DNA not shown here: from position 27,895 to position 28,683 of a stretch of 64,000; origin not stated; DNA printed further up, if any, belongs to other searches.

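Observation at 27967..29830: AT-rich three-gene islet: RfaE-II-like nucleotidyltransferase, NUDIX hydrolase and histidine phosphatase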

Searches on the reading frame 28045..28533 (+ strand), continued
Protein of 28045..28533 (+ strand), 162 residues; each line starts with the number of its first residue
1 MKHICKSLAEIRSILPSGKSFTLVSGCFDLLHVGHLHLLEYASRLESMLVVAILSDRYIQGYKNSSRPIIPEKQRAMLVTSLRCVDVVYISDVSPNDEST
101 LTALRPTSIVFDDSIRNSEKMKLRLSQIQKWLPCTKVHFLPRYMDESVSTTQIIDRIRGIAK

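Call 27: find_related_loci(query=A1, collection=metagenome_contigs, flank=6000)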
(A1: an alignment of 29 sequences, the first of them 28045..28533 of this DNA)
Query A1 (162 aa) in metagenome_contigs; peptide patterns used: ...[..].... (x = any residue, [..] = any of these).
600 stretches matched a pattern (row limit reached: there are more); 593 encode a relative of the query (tblastn E <= 1e-3); the best 80 are kept; 80 distinct loci.
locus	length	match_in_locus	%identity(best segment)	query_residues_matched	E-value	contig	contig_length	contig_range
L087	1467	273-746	49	1-158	1e-54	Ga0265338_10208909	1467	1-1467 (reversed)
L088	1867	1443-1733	46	9-106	1e-22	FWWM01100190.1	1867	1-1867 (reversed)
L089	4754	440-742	44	2-106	6e-22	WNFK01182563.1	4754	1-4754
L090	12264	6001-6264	49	18-106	3e-21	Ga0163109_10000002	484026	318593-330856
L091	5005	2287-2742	36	7-161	6e-22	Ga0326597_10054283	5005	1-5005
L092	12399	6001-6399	41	18-157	9e-20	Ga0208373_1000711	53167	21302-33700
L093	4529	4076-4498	35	11-158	3e-21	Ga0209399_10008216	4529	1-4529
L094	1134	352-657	41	8-110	2e-21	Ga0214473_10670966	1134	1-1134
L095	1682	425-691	44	17-106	5e-21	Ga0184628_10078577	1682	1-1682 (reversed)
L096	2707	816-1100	45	11-106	6e-21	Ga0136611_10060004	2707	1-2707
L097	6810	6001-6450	32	2-158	7e-21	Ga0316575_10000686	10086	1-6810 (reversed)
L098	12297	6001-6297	44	4-106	9e-21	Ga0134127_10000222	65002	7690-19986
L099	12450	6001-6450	36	7-157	1e-20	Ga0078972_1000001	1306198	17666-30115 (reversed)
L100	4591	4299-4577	41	17-110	9e-21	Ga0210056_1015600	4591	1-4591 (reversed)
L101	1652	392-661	44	18-106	1e-20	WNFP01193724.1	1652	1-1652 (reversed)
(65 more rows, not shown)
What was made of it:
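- Tried and rejected: Metagenome-contig scan with the transferase alignment (call 27).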

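Call 28: search_solved_structures(query=A1, max_evalue=0.001, show_alignments=3)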
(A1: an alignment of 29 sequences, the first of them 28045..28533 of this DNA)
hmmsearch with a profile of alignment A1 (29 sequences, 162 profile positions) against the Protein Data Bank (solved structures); distinct sequences matched with E-value up to 0.001: 12.
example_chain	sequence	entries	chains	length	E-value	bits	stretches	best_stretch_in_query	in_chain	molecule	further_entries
3elb_A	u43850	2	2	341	1.5e-24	89.7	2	17-114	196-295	Ethanolamine-phosphate cytidylyltransferase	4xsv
3glv_A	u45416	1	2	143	2.9e-15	59.5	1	23-159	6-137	Lipopolysaccharide core biosynthesis protein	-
5x9q_A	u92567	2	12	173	5.3e-14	55.4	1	10-112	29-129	Putative cytidylyltransferase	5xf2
1coz_A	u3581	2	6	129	3.9e-11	46.1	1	24-89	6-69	PROTEIN (GLYCEROL-3-PHOSPHATE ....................) | glycerol-3-phosphate cytidylyltransferase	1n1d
5x3d_A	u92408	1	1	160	1.2e-10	44.5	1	19-132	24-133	Phosphoenolpyruvate phosphomutase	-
2b7l_A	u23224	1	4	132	2.8e-10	43.3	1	24-89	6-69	glycerol-3-phosphate cytidylyltransferase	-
9hsg_A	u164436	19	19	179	2.7e-08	36.9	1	12-88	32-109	choline-phosphate cytidylyltransferase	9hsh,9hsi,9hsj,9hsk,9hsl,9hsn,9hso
9hsm_A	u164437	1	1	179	2.7e-08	36.9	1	12-88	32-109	choline-phosphate cytidylyltransferase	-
4zcp_A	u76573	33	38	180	2.7e-08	36.9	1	12-88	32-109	Cholinephosphate cytidylyltransferase | Choline-phosphate cytidylyltransferase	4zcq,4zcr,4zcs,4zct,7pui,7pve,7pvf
3hl4_A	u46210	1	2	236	4.8e-07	32.8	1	25-158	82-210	Choline-phosphate cytidylyltransferase A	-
4mvc_A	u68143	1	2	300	8.9e-07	31.9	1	25-158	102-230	Choline-phosphate cytidylyltransferase A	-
4mvd_B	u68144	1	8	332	8e-06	28.8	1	25-158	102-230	Choline-phosphate cytidylyltransferase A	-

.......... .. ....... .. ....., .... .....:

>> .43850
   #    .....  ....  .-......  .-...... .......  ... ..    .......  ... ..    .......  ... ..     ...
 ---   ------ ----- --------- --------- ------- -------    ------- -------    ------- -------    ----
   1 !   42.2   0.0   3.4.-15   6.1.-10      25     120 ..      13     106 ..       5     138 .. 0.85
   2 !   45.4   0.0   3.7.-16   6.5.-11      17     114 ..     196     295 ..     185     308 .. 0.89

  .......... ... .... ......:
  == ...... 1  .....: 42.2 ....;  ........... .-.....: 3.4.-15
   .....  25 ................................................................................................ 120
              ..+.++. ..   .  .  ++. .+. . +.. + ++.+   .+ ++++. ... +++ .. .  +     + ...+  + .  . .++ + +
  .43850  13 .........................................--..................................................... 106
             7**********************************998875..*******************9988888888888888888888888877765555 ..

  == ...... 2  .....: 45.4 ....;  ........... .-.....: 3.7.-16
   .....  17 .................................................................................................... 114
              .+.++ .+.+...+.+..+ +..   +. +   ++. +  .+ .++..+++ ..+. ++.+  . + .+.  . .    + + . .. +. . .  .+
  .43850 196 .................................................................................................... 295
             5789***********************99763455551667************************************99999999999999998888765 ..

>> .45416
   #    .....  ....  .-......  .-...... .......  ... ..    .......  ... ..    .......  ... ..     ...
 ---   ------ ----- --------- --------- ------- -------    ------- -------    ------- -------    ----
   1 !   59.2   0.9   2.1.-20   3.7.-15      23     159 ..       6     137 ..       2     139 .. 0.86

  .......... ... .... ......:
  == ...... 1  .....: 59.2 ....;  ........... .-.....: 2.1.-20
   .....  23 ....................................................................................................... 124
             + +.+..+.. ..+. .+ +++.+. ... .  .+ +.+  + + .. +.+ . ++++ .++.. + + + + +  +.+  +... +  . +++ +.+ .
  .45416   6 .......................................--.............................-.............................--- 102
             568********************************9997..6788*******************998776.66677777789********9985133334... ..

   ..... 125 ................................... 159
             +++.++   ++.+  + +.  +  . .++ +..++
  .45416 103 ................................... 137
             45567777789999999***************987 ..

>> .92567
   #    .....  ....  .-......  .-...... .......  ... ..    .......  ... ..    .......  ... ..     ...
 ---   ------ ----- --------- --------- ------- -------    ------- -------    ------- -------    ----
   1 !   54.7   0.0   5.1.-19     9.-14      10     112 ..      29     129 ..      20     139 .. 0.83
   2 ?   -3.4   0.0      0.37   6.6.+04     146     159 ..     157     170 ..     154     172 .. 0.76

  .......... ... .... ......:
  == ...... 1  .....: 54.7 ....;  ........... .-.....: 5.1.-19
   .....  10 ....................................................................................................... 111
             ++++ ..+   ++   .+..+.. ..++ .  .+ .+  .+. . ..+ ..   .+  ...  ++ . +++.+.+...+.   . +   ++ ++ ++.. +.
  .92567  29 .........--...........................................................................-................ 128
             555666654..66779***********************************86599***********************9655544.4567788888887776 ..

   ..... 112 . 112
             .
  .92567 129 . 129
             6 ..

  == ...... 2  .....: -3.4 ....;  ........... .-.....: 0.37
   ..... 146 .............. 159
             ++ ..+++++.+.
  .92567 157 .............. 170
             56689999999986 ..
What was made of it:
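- PDB profile hits are ethanolamine-phosphate cytidylyltransferase (3elb), 3glv, HldC (5x9q) and TagD (call 28).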

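Call 52: search_protein_families(library=padloc, proteins=[window:28045-28533:+], max_evalue=0.01)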
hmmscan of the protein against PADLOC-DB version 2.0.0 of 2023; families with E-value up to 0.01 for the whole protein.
window:28045-28533:+ (162 aa): 0 families
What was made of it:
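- Tried and rejected: PADLOC was negative (call 52).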

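Call 53: search_protein_families(library=phrogs, proteins=[window:28045-28533:+], max_evalue=0.001)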
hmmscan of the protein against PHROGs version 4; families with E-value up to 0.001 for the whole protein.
window:28045-28533:+ (162 aa): 1 family
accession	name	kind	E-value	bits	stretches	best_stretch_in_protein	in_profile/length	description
phrog_7878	-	other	6.3e-22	79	1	21-158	3-129/131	bifunctional heptose 7-phosphate kinase/heptose 1-phosphate adenyltransferase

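Call 87: search_protein_families(library=pfam, proteins=[L002:18291-18908:+], max_evalue=0.0001)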
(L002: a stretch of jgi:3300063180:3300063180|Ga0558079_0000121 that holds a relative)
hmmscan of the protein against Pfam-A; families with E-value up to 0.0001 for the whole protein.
L002:18291-18908:+ (205 aa): 1 family
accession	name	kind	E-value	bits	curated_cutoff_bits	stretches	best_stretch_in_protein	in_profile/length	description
PF00300.27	His_Phos_1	-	4e-37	128.2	21.7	1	4-186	1-179/194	Histidine phosphatase superfamily (branch 1)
